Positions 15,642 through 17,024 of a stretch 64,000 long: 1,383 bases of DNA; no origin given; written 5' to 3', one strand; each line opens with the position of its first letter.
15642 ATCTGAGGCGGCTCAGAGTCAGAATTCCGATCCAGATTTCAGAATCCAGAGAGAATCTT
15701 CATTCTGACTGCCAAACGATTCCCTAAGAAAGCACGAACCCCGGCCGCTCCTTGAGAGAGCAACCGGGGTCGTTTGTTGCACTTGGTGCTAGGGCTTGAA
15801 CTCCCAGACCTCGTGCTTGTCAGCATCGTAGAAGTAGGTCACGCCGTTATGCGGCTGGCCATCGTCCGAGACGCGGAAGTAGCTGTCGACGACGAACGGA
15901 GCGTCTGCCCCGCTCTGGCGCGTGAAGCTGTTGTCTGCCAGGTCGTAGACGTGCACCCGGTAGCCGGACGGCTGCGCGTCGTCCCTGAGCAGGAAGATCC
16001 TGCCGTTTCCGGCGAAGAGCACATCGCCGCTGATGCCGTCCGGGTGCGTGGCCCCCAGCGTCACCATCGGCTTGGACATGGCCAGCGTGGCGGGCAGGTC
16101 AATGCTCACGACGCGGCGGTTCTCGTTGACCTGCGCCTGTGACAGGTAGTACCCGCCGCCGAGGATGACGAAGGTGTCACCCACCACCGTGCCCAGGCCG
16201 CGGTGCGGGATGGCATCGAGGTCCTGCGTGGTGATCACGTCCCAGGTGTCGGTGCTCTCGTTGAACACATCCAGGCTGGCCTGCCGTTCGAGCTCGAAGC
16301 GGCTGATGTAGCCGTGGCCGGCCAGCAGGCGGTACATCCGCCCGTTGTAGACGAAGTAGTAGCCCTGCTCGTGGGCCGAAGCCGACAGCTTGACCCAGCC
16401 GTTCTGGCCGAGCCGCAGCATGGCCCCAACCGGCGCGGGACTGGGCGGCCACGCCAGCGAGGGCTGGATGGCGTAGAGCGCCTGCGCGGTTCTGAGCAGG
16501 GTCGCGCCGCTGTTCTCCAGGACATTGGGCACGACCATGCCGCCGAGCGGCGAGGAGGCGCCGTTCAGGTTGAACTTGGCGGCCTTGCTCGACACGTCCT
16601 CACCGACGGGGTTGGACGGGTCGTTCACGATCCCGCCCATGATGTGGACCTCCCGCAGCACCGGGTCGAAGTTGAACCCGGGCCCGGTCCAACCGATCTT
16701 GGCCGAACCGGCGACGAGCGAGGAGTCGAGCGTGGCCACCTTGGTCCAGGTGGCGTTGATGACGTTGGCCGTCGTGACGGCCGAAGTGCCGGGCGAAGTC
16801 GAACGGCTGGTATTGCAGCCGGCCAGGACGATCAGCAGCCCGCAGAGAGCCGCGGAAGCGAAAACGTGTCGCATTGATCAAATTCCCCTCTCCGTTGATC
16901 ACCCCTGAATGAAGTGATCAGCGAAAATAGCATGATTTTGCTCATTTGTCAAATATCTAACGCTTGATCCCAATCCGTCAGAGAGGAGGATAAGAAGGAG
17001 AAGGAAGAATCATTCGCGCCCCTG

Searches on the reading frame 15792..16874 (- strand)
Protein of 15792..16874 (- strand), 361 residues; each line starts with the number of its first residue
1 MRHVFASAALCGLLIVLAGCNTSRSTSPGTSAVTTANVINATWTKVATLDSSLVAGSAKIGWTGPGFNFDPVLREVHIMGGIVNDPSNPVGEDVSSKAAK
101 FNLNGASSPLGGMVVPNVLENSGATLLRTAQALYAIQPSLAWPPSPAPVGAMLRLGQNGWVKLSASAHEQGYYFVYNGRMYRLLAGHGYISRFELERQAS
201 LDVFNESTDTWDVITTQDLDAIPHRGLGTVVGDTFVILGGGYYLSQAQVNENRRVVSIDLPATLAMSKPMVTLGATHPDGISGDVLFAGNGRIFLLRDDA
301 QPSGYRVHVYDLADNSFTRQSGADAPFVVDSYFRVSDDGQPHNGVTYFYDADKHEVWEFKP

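Call 26: search_protein_families(library=pfam, proteins=[window:15792-16874:-], max_evalue=0.01)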
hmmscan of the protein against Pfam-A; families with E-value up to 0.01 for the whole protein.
window:15792-16874:- (361 aa): 2 families
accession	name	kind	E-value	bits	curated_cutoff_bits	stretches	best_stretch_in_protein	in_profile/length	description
PF13964.12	Kelch_6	-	0.00095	19.5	25.3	0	3-49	2-46/50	Kelch motif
PF24681.1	Kelch_KLHDC2_KLHL20_DRC7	-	0.0032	17.2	50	0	172-242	108-173/221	KLHDC2/KLHL20/DRC7 Kelch-repeats domain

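Call 63: find_homologous_proteins(query=window:15792-16874:-, max_evalue=0.00001)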
Query window:15792-16874:- (361 aa): 3 proteins with E <= 0.00001 among 6980 candidates.
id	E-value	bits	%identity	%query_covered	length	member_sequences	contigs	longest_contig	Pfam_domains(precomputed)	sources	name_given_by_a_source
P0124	7.4e-243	823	100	100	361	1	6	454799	-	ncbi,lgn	-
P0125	7.7e-212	721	88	100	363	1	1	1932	-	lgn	-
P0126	2.1e-125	436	56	94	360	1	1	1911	-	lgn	-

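Call 64: find_encoding_contigs(protein=P0125, flank=5000, max_places=4)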
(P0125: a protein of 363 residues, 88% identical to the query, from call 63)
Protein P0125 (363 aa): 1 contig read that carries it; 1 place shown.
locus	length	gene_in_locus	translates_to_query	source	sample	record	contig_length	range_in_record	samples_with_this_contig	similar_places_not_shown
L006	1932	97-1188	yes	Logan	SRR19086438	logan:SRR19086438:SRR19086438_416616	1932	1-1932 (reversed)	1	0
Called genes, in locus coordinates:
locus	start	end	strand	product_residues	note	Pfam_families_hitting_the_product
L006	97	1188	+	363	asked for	-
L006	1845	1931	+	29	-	?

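Call 65: find_encoding_contigs(protein=P0126, flank=5000, max_places=4)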
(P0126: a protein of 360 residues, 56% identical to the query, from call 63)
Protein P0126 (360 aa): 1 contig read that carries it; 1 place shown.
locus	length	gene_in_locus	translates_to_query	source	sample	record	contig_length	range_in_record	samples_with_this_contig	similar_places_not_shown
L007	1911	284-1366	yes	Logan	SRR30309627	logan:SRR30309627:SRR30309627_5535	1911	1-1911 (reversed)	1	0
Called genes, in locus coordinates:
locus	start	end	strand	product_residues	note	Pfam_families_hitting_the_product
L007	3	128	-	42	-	?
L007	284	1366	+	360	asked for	-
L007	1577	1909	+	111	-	?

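Call 76: find_encoding_contigs(protein=P0124, flank=500, max_places=6)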
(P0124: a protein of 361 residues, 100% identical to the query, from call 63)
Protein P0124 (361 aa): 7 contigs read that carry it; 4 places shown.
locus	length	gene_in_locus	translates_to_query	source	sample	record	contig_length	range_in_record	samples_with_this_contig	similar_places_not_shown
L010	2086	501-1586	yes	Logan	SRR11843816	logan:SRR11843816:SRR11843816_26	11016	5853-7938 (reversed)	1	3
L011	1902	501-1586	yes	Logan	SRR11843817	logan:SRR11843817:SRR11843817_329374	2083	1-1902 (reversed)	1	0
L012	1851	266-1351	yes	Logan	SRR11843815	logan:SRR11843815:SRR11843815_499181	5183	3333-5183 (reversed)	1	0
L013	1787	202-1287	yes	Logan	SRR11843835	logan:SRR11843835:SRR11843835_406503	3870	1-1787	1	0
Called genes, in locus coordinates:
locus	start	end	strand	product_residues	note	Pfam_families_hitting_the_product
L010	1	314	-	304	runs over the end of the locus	PF00005:ABC_tran, PF13304:AAA_21, PF13732:DrrA1-3_C (weak)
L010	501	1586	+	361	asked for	-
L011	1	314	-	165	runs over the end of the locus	?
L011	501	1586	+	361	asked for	-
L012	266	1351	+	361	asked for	-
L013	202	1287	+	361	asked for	-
